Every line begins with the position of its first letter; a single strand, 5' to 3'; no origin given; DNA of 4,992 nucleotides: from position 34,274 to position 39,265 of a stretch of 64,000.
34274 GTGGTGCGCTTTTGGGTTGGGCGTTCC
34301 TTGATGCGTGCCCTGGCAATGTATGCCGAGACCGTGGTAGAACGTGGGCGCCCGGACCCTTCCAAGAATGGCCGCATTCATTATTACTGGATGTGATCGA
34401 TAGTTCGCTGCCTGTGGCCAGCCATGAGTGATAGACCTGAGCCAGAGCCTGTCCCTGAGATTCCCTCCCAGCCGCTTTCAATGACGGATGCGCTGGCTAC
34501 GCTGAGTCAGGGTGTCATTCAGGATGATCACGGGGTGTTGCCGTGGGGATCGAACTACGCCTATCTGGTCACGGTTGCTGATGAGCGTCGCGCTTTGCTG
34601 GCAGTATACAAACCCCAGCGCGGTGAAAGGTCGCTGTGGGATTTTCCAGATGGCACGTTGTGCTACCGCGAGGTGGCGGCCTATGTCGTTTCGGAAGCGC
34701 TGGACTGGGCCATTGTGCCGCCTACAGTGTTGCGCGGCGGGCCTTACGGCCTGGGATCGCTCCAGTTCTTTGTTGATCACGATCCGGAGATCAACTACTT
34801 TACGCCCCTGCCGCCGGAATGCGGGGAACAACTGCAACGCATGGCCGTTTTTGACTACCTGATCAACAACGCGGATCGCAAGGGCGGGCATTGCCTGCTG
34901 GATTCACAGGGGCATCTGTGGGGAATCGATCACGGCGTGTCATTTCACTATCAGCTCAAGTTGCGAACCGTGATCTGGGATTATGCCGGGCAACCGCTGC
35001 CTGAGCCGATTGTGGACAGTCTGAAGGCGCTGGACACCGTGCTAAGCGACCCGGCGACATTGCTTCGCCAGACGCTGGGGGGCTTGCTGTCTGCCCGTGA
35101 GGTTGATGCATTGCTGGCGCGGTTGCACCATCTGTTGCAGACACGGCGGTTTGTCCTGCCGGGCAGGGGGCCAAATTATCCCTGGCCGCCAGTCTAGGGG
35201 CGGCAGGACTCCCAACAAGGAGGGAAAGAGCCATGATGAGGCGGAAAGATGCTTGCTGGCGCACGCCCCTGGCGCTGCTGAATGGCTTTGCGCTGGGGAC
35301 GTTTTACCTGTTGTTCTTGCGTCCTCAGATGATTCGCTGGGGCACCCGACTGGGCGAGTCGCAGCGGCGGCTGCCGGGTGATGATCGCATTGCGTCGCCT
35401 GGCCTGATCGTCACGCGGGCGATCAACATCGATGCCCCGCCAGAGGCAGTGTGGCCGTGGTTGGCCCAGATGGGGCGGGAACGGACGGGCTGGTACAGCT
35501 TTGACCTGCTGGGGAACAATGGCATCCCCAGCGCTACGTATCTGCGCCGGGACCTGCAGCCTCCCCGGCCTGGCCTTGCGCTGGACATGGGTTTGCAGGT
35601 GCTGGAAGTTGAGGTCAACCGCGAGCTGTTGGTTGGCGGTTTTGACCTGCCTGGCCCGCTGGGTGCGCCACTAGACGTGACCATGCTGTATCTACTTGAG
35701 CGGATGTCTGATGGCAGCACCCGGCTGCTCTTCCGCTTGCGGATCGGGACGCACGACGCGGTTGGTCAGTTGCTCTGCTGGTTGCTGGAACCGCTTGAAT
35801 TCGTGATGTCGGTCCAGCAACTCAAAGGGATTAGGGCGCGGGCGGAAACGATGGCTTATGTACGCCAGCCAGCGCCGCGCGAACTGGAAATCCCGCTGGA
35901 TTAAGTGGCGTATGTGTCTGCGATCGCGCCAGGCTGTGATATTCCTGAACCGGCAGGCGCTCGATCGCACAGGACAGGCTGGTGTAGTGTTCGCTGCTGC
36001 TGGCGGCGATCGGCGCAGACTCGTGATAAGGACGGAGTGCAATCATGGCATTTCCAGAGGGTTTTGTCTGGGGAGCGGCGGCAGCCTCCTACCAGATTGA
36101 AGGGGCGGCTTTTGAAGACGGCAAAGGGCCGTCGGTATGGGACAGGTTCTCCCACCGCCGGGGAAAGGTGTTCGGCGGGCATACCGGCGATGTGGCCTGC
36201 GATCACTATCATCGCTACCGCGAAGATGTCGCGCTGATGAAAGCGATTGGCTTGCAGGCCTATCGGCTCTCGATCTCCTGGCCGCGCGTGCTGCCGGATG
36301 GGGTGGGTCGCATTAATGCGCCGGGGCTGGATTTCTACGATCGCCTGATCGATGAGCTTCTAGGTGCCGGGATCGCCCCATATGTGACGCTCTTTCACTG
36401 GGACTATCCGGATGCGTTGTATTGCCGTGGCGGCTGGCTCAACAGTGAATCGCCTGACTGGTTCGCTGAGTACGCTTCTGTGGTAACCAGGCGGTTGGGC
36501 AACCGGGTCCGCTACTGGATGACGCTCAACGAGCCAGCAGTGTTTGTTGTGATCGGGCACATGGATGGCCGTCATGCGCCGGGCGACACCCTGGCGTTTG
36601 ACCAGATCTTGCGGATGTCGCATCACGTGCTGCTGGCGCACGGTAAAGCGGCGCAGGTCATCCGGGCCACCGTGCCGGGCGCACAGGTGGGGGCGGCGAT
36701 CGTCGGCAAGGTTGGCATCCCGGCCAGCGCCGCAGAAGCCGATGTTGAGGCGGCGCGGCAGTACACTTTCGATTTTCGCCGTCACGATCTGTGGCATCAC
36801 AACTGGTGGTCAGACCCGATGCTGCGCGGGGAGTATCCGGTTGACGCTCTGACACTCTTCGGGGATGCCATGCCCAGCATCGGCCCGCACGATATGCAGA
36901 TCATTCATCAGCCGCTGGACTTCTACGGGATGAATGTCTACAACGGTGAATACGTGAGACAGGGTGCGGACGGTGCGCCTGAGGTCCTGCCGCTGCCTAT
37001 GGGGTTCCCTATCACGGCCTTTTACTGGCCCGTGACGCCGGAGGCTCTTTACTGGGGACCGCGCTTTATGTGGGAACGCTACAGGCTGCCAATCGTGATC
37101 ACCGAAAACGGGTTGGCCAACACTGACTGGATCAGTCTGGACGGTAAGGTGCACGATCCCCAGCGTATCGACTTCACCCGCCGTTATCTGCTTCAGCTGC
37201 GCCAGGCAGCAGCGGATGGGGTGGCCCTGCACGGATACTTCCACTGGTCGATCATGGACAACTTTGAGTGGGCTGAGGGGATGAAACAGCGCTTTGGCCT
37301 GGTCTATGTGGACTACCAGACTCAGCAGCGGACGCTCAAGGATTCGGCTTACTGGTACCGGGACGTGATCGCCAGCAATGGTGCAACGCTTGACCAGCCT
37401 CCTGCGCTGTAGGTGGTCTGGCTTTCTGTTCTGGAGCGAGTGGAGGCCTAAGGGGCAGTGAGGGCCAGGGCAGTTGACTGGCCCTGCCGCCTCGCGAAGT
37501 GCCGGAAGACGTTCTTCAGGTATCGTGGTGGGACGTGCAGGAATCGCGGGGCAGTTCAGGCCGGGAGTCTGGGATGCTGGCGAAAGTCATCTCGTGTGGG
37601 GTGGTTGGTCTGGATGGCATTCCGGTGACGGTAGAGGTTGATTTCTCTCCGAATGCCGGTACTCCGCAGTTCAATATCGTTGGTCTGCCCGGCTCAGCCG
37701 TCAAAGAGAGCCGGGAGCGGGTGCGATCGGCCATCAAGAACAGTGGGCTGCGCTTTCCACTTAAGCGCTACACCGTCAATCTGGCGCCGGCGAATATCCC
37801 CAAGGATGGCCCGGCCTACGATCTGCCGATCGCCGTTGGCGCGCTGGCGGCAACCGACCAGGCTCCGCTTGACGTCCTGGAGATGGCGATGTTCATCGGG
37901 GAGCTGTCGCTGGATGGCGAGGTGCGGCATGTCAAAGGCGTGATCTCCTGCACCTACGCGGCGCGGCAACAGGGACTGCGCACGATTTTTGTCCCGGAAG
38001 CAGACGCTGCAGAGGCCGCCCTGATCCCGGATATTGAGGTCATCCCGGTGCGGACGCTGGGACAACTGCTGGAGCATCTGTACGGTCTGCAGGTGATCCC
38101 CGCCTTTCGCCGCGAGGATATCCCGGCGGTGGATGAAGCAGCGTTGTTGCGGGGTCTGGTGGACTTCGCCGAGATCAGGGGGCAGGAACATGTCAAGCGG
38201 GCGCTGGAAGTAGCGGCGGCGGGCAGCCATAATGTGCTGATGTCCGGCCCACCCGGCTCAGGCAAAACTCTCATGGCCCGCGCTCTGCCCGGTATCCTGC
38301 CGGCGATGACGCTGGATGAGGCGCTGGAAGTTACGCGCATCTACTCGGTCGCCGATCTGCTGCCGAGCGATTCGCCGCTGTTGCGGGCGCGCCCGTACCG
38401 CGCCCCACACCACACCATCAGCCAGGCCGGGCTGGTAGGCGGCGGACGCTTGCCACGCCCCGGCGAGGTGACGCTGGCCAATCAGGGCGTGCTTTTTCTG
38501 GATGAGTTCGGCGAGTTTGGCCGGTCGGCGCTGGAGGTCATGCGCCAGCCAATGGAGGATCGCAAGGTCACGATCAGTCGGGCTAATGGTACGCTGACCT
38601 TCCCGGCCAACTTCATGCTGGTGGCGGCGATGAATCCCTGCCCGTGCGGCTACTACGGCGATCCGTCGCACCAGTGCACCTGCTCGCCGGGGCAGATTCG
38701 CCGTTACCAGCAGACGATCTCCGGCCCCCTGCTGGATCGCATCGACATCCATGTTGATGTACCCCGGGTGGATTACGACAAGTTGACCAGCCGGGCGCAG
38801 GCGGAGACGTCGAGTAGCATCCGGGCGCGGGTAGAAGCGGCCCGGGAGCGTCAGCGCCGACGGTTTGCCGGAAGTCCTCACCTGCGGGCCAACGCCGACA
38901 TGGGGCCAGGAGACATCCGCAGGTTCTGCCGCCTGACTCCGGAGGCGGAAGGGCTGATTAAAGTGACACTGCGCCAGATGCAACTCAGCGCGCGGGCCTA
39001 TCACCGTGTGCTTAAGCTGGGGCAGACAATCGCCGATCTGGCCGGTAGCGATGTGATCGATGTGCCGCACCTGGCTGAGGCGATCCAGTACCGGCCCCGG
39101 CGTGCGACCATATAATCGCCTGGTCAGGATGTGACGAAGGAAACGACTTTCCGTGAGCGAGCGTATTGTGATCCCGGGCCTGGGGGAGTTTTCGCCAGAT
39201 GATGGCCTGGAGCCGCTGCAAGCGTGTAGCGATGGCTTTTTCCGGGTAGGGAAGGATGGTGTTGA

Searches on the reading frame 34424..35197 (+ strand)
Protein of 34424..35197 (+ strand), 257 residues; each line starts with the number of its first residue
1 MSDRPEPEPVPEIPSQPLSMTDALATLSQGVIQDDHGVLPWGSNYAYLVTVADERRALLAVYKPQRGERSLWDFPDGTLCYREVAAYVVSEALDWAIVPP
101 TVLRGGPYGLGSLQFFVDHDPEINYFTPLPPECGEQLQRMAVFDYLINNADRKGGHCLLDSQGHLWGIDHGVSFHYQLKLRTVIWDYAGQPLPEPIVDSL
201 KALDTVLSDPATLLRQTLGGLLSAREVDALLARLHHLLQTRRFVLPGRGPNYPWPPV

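Call 7: search_protein_families(library=pfam, proteins=[window:34424-35197:+], max_evalue=0.001)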
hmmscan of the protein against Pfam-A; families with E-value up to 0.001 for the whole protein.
window:34424-35197:+ (257 aa): 1 family
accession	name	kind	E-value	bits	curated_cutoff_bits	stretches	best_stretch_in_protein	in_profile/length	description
PF00454.33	PI3_PI4_kinase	-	2.1e-09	38.1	27.1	1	110-179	107-177/241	Phosphatidylinositol 3- and 4-kinase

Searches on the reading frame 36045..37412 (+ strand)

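Call 7: search_protein_families(library=pfam, proteins=[window:36045-37412:+], max_evalue=0.001)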
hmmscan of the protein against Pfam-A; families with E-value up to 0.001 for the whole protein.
window:36045-37412:+ (455 aa): 1 family
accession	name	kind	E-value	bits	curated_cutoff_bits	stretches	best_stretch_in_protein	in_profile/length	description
PF00232.24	Glyco_hydro_1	-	4.5e-150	500.5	22.6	1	2-446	4-452/453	Glycosyl hydrolase family 1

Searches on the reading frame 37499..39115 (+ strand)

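Call 7: search_protein_families(library=pfam, proteins=[window:37499-39115:+], max_evalue=0.001)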
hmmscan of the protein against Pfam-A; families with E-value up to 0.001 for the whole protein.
window:37499-39115:+ (538 aa): 11 families
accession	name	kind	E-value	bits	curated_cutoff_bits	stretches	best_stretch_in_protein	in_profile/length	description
PF01078.27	Mg_chelatase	-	4.9e-93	310.7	20.3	1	222-428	1-206/207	Magnesium chelatase, subunit ChlI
PF13541.12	ChlI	-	8.6e-44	148.8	27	1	45-168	1-120/121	Subunit ChlI of Mg-chelatase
PF13335.12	Mg_chelatase_C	-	3.4e-30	104.9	26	1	436-532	2-94/94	Magnesium chelatase, subunit ChlI C-terminal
PF05362.19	Lon_C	-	1.4e-09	38.2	21.1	1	43-193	43-201/205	Lon protease (S16) C-terminal proteolytic domain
PF07728.20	AAA_5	-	4.6e-09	36.8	22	1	245-382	1-125/139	AAA domain (dynein-related subfamily)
PF00493.29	MCM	-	2.5e-08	33.8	23.3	1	321-386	114-178/224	MCM P-loop domain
PF00158.32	Sigma54_activat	-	2.5e-06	27.7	20.2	0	316-379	81-142/168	Sigma-54 interaction domain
PF05496.18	RuvB_N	-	8.3e-06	26.1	27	0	223-262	6-52/159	Holliday junction DNA helicase RuvB P-loop domain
PF07726.17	AAA_3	-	1.9e-05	25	27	0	246-291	2-40/131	ATPase family associated with various cellular activities (AAA)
PF00004.35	AAA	-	3.8e-05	24.6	21.2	0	246-264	1-19/131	ATPase family associated with various cellular activities (AAA)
PF13191.12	AAA_16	-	0.00031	21.7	32.6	1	230-264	10-45/167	AAA ATPase domain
